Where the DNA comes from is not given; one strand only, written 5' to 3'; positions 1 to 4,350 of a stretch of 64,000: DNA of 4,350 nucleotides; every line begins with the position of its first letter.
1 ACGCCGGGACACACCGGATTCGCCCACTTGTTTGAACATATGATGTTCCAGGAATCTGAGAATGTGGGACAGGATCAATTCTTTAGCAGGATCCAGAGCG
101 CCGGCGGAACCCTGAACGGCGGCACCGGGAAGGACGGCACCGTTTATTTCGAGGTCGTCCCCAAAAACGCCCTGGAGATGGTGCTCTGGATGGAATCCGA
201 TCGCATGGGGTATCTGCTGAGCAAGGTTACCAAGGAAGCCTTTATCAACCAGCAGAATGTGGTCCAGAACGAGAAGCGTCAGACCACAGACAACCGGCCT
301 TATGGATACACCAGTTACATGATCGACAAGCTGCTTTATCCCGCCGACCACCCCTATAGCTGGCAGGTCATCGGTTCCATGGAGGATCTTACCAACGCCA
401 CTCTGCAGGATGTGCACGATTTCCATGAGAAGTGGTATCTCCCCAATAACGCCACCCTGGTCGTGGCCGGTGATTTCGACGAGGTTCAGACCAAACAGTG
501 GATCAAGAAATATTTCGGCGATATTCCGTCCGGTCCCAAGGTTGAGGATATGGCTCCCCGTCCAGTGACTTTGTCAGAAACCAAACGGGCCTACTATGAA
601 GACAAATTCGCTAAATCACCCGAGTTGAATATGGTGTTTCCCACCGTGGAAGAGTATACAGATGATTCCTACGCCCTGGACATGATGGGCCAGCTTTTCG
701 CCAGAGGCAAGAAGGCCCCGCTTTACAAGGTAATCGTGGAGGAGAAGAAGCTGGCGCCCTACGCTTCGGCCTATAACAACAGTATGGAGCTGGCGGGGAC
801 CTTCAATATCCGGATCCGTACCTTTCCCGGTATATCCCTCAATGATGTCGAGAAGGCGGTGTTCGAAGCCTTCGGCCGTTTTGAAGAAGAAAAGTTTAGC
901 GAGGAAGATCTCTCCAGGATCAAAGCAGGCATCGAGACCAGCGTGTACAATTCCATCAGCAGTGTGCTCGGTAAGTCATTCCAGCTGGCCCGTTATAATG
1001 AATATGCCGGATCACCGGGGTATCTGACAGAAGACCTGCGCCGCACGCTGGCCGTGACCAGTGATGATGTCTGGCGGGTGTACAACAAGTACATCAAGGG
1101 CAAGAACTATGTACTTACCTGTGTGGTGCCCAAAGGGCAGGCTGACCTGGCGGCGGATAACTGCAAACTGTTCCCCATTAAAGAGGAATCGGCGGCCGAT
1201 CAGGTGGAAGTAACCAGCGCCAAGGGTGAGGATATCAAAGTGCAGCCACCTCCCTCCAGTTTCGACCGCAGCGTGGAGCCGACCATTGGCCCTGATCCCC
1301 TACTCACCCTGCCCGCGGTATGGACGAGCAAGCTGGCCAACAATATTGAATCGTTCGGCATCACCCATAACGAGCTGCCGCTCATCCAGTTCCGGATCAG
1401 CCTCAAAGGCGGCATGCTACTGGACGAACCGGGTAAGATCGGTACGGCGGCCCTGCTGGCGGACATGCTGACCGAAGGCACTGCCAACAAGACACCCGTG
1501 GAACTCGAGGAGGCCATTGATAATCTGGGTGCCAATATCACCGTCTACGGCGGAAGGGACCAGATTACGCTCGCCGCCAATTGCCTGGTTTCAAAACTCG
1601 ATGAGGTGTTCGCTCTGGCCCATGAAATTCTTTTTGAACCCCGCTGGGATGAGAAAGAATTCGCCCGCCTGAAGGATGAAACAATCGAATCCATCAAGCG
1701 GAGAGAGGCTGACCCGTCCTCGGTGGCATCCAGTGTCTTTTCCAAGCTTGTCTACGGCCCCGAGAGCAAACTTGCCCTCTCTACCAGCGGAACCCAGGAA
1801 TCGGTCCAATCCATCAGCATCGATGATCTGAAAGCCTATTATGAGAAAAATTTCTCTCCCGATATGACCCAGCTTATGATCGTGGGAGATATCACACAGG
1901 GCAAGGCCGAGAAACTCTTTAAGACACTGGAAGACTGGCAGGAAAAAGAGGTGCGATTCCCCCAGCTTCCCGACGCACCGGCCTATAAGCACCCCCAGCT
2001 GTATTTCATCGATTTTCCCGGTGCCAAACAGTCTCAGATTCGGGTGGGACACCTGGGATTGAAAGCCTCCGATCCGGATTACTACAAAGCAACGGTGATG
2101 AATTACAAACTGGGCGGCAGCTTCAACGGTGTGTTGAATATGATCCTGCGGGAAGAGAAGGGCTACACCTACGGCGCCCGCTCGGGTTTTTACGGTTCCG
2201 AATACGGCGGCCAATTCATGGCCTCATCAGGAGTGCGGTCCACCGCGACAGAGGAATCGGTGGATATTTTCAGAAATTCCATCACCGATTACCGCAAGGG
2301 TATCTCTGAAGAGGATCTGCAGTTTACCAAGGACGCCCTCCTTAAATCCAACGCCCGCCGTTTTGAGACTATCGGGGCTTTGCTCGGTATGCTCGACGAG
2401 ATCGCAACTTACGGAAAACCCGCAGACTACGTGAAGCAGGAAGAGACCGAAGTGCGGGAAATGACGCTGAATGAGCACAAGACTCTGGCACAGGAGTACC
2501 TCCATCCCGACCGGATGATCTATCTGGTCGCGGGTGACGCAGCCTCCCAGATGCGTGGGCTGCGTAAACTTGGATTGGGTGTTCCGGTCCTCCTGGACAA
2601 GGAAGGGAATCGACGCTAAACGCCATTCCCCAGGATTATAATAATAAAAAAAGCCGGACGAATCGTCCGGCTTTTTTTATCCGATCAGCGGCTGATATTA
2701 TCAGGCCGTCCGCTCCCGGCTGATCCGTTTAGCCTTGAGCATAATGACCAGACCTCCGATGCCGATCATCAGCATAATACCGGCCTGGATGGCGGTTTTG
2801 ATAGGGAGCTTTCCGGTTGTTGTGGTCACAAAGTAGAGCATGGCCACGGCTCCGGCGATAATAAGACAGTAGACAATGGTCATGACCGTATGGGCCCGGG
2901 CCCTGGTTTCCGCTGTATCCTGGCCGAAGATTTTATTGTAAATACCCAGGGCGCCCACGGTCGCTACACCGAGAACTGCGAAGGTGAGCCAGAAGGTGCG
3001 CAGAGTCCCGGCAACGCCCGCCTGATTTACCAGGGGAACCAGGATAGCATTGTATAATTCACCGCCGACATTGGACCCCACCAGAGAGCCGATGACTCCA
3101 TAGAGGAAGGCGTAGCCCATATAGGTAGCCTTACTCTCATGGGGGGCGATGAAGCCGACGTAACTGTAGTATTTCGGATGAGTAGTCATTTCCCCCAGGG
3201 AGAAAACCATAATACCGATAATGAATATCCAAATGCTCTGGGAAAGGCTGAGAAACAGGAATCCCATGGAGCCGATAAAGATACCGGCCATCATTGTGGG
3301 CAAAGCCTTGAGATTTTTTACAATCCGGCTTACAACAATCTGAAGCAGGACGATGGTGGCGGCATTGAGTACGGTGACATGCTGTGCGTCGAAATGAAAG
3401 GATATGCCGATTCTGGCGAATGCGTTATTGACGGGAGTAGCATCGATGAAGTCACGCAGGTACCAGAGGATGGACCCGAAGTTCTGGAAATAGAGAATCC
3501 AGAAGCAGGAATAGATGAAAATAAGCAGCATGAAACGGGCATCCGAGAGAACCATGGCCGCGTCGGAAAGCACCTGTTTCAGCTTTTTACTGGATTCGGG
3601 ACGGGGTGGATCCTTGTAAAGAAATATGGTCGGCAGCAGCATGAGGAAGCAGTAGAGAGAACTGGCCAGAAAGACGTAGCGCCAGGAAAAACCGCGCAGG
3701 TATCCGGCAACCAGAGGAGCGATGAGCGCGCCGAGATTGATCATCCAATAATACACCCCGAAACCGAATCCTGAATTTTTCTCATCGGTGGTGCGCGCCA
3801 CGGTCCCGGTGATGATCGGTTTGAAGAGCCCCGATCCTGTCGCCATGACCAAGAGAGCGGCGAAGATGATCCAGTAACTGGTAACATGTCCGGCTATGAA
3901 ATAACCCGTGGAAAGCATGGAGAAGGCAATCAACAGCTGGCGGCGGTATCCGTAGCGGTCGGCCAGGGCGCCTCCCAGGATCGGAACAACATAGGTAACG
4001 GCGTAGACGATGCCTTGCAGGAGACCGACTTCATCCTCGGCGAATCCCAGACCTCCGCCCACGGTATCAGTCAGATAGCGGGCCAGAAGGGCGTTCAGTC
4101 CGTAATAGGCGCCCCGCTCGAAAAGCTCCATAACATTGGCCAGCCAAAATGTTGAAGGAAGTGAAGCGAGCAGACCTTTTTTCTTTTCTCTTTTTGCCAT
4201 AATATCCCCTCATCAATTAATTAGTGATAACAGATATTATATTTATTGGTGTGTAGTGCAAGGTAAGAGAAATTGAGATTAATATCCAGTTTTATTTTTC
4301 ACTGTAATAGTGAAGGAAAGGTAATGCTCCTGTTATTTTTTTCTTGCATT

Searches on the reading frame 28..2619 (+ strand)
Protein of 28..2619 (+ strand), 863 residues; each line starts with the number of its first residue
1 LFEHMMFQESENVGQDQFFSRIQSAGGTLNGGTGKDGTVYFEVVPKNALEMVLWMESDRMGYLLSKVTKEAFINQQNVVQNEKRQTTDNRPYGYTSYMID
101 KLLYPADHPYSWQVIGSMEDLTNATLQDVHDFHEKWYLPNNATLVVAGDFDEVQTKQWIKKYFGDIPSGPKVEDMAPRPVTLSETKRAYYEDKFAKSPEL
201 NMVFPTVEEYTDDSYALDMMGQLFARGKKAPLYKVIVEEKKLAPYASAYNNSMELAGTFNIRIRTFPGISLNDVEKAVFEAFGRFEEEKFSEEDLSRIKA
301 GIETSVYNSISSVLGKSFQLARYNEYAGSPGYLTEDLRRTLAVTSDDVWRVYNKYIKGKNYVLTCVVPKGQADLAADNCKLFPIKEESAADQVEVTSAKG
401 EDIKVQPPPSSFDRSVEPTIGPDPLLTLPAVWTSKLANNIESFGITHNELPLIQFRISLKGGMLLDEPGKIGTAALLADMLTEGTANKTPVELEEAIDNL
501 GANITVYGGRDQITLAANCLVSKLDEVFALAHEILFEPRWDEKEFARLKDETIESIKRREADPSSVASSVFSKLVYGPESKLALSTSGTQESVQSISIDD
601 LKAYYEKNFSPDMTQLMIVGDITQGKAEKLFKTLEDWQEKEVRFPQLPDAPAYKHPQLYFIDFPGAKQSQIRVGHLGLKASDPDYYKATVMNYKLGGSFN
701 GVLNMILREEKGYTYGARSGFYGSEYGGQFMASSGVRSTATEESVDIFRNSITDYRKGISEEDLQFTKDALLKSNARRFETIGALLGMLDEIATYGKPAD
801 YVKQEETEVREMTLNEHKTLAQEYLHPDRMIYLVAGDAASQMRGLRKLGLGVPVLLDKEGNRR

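Call 74: search_protein_families(library=ncbifam, proteins=[window:28-2619:+], max_evalue=1e-10)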
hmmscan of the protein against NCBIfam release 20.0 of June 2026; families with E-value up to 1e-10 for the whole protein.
window:28-2619:+ (863 aa): 2 families
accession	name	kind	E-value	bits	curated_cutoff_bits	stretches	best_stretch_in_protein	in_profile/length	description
NF047422.1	YfmF_fam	equivalog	1e-41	143.2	285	2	471-787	31-365/412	EF-P 5-aminopentanol modification-associated protein YfmF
NF047421.1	YfmH_fam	equivalog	3.7e-13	49.4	250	0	3-161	67-216/425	EF-P 5-aminopentanol modification-associated protein YfmH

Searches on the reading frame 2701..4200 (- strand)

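Call 74: search_protein_families(library=ncbifam, proteins=[window:2701-4200:-], max_evalue=1e-10)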
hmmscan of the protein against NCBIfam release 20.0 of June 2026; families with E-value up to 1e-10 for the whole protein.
window:2701-4200:- (499 aa): 5 families
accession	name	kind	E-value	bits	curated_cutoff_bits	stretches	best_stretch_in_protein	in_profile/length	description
TIGR00924.1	yjdL_sub1_fam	subfamily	1.4e-20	73.7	130.2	1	15-180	9-177/475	oligopeptide:H+ symporter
TIGR00880.1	2_A_01_02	superfamily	1.2e-14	54.7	131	1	69-196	11-139/141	multidrug resistance protein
NF012174.0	tet_MFS_A_B_C_D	equivalog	1e-13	50.9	475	1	59-348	43-321/382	Tet(A)/Tet(B)/Tet(C) family tetracycline efflux MFS transporter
NF008650.1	PRK11646.1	equivalog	1.1e-13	51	469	1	51-386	41-360/400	multidrug efflux MFS transporter MdtH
NF007472.0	PRK10054.1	equivalog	4.2e-11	42.5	582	1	55-376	42-350/395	efflux MFS transporter YdeE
